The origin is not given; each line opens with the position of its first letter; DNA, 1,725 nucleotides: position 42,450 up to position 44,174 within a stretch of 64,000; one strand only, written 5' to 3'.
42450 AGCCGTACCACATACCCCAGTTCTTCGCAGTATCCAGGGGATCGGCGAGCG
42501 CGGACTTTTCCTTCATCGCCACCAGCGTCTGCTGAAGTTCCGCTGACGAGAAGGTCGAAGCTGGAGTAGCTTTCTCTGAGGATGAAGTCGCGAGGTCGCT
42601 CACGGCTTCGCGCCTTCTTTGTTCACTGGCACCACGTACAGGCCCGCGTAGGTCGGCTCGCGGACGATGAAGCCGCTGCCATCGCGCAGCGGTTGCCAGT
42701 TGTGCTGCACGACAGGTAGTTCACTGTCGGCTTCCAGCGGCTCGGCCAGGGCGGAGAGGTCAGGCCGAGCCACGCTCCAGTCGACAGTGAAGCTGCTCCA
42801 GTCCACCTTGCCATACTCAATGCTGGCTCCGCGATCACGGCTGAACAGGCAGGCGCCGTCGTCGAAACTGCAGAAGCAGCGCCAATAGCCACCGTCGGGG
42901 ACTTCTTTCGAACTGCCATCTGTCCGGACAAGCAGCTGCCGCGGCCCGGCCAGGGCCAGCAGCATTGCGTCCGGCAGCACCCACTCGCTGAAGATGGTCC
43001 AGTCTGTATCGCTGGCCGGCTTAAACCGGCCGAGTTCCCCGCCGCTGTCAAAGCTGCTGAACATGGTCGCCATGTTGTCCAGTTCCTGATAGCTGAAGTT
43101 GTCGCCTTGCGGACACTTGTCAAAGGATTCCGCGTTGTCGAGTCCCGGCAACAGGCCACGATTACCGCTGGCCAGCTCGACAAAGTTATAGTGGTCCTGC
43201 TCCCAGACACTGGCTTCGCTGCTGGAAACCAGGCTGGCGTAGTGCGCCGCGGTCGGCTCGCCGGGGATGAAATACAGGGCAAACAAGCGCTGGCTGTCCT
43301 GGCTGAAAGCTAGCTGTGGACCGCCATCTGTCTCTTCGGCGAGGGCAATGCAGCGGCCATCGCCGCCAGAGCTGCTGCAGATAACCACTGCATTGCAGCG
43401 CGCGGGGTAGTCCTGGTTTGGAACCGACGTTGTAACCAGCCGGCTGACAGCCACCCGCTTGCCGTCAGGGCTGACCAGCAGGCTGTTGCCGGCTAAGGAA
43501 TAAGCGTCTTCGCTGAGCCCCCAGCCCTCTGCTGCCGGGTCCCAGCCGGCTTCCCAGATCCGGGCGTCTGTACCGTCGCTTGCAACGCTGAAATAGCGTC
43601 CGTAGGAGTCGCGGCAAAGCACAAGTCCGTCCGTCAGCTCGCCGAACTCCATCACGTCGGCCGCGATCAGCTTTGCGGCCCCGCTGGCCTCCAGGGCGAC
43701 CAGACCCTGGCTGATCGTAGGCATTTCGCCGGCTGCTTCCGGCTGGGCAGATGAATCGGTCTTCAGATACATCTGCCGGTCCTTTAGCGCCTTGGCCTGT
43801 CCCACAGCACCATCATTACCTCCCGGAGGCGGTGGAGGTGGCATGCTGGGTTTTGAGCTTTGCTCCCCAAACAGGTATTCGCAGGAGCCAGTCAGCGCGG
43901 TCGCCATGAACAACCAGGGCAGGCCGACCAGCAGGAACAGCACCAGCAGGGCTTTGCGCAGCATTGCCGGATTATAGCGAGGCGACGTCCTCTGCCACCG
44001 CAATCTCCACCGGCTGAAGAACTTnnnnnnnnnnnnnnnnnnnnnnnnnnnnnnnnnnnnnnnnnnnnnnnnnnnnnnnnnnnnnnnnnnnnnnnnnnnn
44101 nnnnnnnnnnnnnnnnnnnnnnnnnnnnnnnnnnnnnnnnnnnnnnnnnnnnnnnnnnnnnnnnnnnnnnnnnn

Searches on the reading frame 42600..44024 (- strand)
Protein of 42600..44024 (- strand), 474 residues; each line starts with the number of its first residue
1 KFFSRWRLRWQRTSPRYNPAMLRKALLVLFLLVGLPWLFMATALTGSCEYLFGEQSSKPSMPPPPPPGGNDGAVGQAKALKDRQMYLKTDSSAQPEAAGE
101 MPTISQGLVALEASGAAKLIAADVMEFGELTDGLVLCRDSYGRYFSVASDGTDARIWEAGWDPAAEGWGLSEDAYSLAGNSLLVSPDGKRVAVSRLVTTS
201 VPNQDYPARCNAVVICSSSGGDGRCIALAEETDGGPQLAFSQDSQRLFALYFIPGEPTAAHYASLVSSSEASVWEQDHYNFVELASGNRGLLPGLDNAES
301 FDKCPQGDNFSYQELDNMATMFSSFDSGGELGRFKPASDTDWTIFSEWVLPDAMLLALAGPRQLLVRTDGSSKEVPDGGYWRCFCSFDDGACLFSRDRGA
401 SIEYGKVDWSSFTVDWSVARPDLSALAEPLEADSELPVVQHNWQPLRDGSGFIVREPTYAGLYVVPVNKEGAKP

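Call 6: search_protein_families(library=pfam, proteins=[window:42600-44024:-], max_evalue=1)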
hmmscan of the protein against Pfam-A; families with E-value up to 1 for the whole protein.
window:42600-44024:- (474 aa): 0 families

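Call 40: find_related_loci(query=A4, collection=genome_contigs, flank=10000)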
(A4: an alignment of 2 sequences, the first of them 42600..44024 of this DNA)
Query A4 (474 aa) in genome_contigs; peptide patterns used: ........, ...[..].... (x = any residue, [..] = any of these).
120 stretches matched a pattern; 1 encode a relative of the query (tblastn E <= 1e-3); 1 distinct loci.
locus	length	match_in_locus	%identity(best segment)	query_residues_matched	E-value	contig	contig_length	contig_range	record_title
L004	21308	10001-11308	74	39-474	0e+0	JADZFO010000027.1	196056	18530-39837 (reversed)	MAG: bacterium isolate SJ870 c_000000645661, whole genome shotgun sequence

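Call 82: find_related_loci(query=A4, collection=metagenome_contigs, flank=10000)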
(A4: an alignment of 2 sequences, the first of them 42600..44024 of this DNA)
Query A4 (474 aa) in metagenome_contigs; peptide patterns used: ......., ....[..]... (x = any residue, [..] = any of these).
204 stretches matched a pattern; 1 encode a relative of the query (tblastn E <= 1e-3); 1 distinct loci.
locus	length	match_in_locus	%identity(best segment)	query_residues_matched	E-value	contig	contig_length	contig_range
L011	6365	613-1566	33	143-474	2e-44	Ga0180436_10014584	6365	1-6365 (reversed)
